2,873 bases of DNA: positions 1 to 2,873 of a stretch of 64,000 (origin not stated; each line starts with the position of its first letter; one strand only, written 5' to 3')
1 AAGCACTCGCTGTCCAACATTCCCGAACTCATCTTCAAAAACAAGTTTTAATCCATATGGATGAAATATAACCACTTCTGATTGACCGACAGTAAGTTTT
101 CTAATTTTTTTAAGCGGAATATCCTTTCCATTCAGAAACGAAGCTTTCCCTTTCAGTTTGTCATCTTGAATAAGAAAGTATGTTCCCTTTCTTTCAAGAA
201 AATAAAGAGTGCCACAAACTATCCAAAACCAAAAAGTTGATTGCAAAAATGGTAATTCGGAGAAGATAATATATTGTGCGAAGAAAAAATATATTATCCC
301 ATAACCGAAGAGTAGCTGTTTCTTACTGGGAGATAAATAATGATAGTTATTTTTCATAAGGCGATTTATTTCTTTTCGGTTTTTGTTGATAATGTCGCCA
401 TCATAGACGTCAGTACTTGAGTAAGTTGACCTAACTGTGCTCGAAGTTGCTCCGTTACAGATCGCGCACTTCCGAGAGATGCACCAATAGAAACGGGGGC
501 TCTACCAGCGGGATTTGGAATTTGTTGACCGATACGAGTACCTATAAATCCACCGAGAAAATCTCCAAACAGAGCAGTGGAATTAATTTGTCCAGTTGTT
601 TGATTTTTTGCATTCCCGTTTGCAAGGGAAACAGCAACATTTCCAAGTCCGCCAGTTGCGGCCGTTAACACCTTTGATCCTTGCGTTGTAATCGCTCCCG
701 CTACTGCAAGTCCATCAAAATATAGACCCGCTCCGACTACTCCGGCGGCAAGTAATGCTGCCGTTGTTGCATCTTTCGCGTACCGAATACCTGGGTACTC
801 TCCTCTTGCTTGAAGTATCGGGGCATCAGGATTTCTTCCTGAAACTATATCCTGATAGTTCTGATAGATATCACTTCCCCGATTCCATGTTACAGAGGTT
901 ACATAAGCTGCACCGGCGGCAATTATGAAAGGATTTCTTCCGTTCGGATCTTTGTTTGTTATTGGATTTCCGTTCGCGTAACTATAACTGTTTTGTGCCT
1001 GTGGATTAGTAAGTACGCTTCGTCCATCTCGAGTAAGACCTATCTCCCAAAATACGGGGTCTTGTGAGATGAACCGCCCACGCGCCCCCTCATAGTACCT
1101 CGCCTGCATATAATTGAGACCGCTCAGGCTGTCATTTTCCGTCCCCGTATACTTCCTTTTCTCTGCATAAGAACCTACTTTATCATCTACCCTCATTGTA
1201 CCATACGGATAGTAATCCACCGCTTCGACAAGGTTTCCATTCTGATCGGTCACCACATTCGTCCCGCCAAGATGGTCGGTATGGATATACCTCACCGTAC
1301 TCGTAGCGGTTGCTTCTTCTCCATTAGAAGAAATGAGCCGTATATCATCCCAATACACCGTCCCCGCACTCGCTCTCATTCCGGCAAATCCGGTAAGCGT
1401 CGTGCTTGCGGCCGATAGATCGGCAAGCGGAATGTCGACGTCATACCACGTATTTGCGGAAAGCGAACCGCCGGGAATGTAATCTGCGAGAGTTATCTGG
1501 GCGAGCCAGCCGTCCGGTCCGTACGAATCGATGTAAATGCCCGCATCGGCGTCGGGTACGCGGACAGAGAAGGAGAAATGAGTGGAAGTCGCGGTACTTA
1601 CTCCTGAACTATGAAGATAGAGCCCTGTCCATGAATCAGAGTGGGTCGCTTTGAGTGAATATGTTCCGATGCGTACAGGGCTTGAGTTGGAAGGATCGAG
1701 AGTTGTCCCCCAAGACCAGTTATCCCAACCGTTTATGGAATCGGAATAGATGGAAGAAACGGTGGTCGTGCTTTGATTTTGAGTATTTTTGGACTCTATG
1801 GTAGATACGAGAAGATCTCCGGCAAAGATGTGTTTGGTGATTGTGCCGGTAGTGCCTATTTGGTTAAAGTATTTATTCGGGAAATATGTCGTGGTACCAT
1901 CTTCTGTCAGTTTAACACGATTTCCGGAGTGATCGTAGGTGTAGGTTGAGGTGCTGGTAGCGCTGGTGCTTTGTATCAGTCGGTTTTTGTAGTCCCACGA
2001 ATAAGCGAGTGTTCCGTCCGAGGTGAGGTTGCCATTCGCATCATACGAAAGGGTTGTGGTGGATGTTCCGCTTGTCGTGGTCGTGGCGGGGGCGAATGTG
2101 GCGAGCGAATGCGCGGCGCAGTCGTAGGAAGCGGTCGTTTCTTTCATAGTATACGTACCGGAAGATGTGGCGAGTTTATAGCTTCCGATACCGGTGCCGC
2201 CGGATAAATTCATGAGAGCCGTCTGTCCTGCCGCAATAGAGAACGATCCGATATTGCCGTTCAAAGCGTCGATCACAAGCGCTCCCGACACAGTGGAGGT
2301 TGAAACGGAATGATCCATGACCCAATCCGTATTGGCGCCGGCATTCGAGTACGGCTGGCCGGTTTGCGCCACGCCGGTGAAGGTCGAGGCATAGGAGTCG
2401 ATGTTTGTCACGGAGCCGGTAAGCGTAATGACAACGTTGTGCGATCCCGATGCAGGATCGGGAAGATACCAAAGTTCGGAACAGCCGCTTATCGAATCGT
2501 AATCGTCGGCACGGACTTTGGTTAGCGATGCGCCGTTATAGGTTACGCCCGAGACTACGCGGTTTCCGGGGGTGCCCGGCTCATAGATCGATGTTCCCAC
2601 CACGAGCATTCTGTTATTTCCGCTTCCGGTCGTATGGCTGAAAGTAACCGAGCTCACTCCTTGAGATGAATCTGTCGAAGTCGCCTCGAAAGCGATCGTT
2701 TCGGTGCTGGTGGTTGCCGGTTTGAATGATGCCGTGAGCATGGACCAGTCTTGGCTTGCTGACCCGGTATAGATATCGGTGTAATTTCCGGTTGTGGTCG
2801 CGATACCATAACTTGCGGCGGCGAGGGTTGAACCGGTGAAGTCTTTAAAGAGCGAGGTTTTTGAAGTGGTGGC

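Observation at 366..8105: Origin-adjacent giant RHS (TcB/TcC-like) polymorphic toxin with unusual inserted domains, plus a candidate membrane immunity gene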

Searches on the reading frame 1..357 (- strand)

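Call 5: search_protein_families(library=pfam, proteins=[window:1-357:-], max_evalue=0.01)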
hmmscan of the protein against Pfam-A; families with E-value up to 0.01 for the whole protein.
window:1-357:- (119 aa): 1 family
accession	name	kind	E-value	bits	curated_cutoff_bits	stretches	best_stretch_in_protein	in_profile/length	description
PF17255.8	EbsA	-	0.0031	18.3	25.9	1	21-99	23-101/133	EbsA-like protein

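Call 6: search_protein_families(library=ncbifam, proteins=[window:1-357:-], max_evalue=0.01)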
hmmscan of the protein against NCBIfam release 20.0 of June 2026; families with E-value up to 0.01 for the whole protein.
window:1-357:- (119 aa): 0 families

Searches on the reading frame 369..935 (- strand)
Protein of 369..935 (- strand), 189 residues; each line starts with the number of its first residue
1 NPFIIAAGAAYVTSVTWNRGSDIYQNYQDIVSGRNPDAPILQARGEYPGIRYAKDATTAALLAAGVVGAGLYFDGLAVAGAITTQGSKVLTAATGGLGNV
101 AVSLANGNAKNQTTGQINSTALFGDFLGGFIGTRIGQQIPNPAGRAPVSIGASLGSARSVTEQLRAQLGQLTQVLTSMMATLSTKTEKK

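Call 14: search_protein_families(library=pfam, proteins=[window:369-935:-], max_evalue=10)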
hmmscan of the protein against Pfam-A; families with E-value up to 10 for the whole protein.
seq(189 aa): 1 family
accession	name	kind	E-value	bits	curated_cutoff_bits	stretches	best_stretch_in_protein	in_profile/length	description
PF11598.13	COMP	-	0.37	11.6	23.9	1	160-177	2-19/45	Cartilage oligomeric matrix protein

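Call 15: find_homologous_proteins(query=window:369-935:-, max_evalue=0.01)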
Query seq(189 aa) (189 aa): 1 proteins with E <= 0.01 among 8000 candidates.
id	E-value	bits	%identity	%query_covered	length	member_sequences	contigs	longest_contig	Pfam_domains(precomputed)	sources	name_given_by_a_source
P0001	7.1e-66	239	61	100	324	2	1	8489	PF25023.2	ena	-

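Call 17: find_encoding_contigs(protein=P0001, flank=10000)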
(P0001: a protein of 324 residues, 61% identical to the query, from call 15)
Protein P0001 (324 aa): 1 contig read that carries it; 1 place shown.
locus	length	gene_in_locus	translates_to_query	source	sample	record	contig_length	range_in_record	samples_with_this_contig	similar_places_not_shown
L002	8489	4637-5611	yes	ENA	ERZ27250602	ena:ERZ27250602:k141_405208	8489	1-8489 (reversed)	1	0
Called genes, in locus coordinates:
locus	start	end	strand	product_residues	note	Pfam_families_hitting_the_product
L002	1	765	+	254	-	?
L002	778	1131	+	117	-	-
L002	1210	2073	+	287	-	-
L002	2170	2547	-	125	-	-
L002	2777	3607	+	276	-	PF25023:TEN_YD-shell (weak)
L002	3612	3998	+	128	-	-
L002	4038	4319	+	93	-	-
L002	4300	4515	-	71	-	-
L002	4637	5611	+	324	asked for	PF25023:TEN_YD-shell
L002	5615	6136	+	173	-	-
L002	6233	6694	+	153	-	-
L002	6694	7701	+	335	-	PF02518:HATPase_c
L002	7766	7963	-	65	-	-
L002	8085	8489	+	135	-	?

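Call 31: search_protein_representatives(alignment_id=A1)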
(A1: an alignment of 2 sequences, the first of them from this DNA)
Query: 2 sequences, 190 profile positions. Proteins with E-value up to 0.001 (for the whole library): 14; up to 1e-10: 11; up to 1e-30: 4. The best 14 are listed.
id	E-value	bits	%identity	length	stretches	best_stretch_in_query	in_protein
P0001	1.0e-111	387.5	-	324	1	1-190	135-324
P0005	7.7e-57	208.5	-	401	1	1-184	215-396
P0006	1.2e-54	201.3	-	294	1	1-185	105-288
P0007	8.3e-46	172.5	-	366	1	1-186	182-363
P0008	6.6e-27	110.8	-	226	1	2-186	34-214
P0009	5.0e-25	104.7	-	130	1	77-181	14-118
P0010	4.4e-21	91.8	-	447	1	4-176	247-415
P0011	1.1e-19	87.3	-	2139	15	1-44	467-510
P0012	6.0e-16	75.1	-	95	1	106-185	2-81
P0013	9.3e-16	74.5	-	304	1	4-185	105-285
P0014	4.6e-11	59.2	-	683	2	5-187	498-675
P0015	1.2e-04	38.3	-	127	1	78-175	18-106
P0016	3.2e-04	36.9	-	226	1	3-70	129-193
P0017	3.3e-04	36.8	-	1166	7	36-83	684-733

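Call 49: search_solved_structures(query=A3, max_evalue=10)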
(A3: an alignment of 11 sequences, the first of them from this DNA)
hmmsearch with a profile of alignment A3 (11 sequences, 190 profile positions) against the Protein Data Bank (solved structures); distinct sequences matched with E-value up to 10: 2.
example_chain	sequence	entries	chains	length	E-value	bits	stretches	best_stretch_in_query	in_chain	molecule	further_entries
8ugq_A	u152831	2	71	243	0.23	14.3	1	71-123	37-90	Capsid protein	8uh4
7y5e_QL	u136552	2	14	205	0.96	12.3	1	121-158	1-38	PsbQ'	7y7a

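Call 50: search_protein_families(library=pfam, alignment_id=A3, max_evalue=1)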
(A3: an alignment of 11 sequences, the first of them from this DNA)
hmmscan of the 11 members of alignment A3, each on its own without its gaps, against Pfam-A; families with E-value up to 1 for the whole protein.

A. member 1, seq(189 aa): 1 family
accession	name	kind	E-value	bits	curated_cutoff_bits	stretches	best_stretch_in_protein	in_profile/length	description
PF11598.13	COMP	-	0.37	11.6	23.9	1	160-177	2-19/45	Cartilage oligomeric matrix protein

B. families by the number of members that match (of 11 scanned): 2 families
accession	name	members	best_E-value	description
PF04210.18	MtrG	1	0.059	Tetrahydromethanopterin S-methyltransferase, subunit G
PF11598.13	COMP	1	0.37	Cartilage oligomeric matrix protein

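Call 62: predict_structure(alignment_id=A3)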
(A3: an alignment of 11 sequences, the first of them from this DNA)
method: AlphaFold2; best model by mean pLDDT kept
length: 189 residues; sequences in the alignment: 11
mean_pLDDT: 64.8   pTM: 0.57
mean pLDDT of the five models: 64.8, 64.1, 63.8, 63.3, 60.4
residues with pLDDT >= 90: 0; 70-90: 98; 50-70: 59; < 50: 32
segments of 3 or more residues with pLDDT < 50: 140-163, 182-189
pLDDT, mean of each block of 10 residues (from residue 1): 67 74 76 71 72 77 74 76 77 73 69 69 71 63 35 36 53 54 43
secondary structure, 60 per line:
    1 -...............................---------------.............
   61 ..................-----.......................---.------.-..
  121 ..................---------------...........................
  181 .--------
elements in order: H2-32 H48-78 H84-106 H119-138 H154-181

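Call 75: find_encoding_contigs(protein=P0007, flank=5000, max_places=3)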
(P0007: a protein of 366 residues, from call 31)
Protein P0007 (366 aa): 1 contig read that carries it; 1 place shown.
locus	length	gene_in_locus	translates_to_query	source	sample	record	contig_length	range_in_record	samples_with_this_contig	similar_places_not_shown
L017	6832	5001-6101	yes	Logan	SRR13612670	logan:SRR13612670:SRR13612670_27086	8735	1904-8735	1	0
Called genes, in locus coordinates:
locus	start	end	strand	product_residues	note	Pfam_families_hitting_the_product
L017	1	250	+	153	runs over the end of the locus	PF14470:bPH_3 (weak), PF03703:bPH_2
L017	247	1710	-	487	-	-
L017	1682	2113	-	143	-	-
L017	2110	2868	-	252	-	PF01555:N6_N4_Mtase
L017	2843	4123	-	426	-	PF01555:N6_N4_Mtase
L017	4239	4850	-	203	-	-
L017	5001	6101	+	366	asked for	-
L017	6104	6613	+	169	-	-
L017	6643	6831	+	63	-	?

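Call 78: find_encoding_contigs(protein=P0005, flank=5000, max_places=3)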
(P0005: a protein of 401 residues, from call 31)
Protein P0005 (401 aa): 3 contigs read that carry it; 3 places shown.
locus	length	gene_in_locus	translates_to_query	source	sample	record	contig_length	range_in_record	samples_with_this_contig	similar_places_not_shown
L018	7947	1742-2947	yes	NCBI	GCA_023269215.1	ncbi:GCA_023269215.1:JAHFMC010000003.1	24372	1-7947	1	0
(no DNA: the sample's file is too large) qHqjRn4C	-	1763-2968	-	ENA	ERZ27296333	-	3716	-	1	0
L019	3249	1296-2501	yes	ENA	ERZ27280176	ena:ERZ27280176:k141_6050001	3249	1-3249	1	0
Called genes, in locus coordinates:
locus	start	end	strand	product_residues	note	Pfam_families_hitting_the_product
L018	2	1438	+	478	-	?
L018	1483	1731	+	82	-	-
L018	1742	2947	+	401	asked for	PF25023:TEN_YD-shell (weak)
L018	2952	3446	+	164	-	-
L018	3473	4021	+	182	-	PF05593:RHS_repeat (faint)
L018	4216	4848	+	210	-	PF00929:RNase_T, PF16473:Rv2179c-like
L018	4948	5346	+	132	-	-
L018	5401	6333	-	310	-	PF02899:Phage_int_SAM_1, PF13102:Phage_int_SAM_5 (weak), PF13495:Phage_int_SAM_4 (weak), PF00589:Phage_integrase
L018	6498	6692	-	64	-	-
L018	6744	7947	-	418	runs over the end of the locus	PF01551:Peptidase_M23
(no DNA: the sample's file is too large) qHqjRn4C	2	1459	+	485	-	?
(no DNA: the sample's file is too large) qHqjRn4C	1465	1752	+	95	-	-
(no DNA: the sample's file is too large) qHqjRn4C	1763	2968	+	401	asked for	PF25023:TEN_YD-shell (weak)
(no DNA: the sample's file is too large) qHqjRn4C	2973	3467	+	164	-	-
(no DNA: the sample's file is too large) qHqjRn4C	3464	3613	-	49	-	-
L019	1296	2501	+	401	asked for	PF25023:TEN_YD-shell (weak)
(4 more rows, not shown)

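Call 79: find_encoding_contigs(protein=P0010, flank=5000, max_places=3)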
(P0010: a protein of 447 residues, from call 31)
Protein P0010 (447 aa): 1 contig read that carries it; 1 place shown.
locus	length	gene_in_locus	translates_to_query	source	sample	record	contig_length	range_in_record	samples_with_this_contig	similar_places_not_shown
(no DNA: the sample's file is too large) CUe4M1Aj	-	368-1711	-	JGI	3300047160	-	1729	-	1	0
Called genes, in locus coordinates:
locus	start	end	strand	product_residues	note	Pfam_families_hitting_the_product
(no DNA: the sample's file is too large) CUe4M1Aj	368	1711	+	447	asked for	PF05593:RHS_repeat (faint), PF25023:TEN_YD-shell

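Call 89: search_protein_families(library=pfam, proteins=[L002:778-1131:+, L002:3612-3998:+, L002:4038-4319:+, L002:61-765:+, L002:2288-3607:+], max_evalue=0.01)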
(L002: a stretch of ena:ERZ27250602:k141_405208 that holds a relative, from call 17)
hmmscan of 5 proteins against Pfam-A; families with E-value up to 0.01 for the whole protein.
L002:778-1131:+ (117 aa): 0 families

L002:3612-3998:+ (128 aa): 0 families

L002:4038-4319:+ (93 aa): 0 families

L002:61-765:+ (234 aa): 0 families

L002:2288-3607:+ (439 aa): 2 families
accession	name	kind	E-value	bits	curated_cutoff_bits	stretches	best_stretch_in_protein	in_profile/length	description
PF25023.1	TEN_YD-shell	-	2.1e-07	29.9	50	1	139-250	784-893/909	Teneurin YD-shell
PF03527.20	RHS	-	0.0034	17.7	27.9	0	146-166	3-23/38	RHS protein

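Call 102: fold_search(model_id=the predicted structure, library=pdb)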
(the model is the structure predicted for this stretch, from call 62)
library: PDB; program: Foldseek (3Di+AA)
matches with E <= 10: 52; with E <= 0.001: 0
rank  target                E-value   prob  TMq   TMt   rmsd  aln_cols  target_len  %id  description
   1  9nox_A                1.9e+00  0.12  0.24  0.19  14.2       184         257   12  Transmembrane domains of the human TAS1R2 sweet receptor subunit in complex with miniGs/gust25 (released 2025-05-14)
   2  5h35_C                2.7e+00  0.10  0.25  0.25  16.5       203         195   16  Crystal structures of the TRIC trimeric intracellular cation channel orthologue from Sulfolobus solfataricus (released 2017-01-11)
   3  7y5h_A                2.7e+00  0.08  0.25  0.17  20.0       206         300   13  Cryo-EM structure of a eukaryotic ZnT8 at a low pH (released 2022-12-14)
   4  7o3v_J                2.7e+00  0.04  0.17  0.13  26.7       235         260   14  Stalk complex structure (TrwJ/VirB5-TrwI/VirB6) from the fully-assembled R388 type IV secretion system determined by c (released 2022-06-22)
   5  6f7h_D                2.8e+00  0.10  0.25  0.22   9.5       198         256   13  Crystal structure of human AQP10 (released 2018-11-21)
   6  5eik                  3.1e+00  0.04  0.17  0.15  18.7       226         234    8  Structure of a Trimeric Intracellular Cation channel from C. elegans in the absence of Ca2+ (released 2016-10-05)
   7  8oyy_A                3.4e+00  0.14  0.27  0.24  11.6       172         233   12  De novo designed soluble GPCR-like fold GLF_32 (released 2023-10-18)
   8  8tm9_A                3.9e+00  0.08  0.21  0.19  15.3       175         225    8  Computationally designed tunable C2 symmetric tandem repeat homodimer, D_3_633_8x bound to peptide (released 2024-12-11)
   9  1r0d_B                3.9e+00  0.07  0.22  0.21  13.5       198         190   12  HIP1R THATCH DOMAIN CORE (released 2004-07-06)
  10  8ex6                  3.9e+00  0.04  0.19  0.11  18.9       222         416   14  Human S1P transporter Spns2 in an inward-facing open conformation (state 1*) (released 2023-05-31)
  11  7ajq_A                4.5e+00  0.04  0.18  0.15  25.0       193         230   14  cryo-EM structure of ExbBD from Serratia Marcescens (released 2021-10-06)
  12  9az6_F                4.7e+00  0.08  0.22  0.22  16.7       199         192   10  F-actin-Talin(R13-DD) complex (released 2025-02-12)
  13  6iyu                  4.7e+00  0.03  0.17  0.15  17.3       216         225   10  Crystal Structure Analysis of an Eukaryotic Membrane Protein (released 2019-05-01)
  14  8dkw_P                5.0e+00  0.05  0.19  0.13  17.1       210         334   11  Cryo-EM structure of cystinosin N288K mutant in a cytosol-open state at pH5.0 (released 2022-09-21)
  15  9kvy_A                5.0e+00  0.04  0.16  0.12  15.5       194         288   15  Cryo-EM structure of SLC30A10, determined in asymmetric conformations-one subunit in an inward-facing Mn2+-bound and t (released 2025-10-15)
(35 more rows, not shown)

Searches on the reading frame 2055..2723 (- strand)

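Call 14: search_protein_families(library=pfam, proteins=[window:2055-2723:-], max_evalue=10)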
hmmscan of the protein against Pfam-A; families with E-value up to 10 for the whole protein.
seq(223 aa): 1 family
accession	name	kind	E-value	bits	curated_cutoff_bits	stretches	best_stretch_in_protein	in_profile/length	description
PF11202.14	StiP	-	0.18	11.5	28.7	1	99-150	157-208/245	Tellurite-like stress resistance cysteine protease StiP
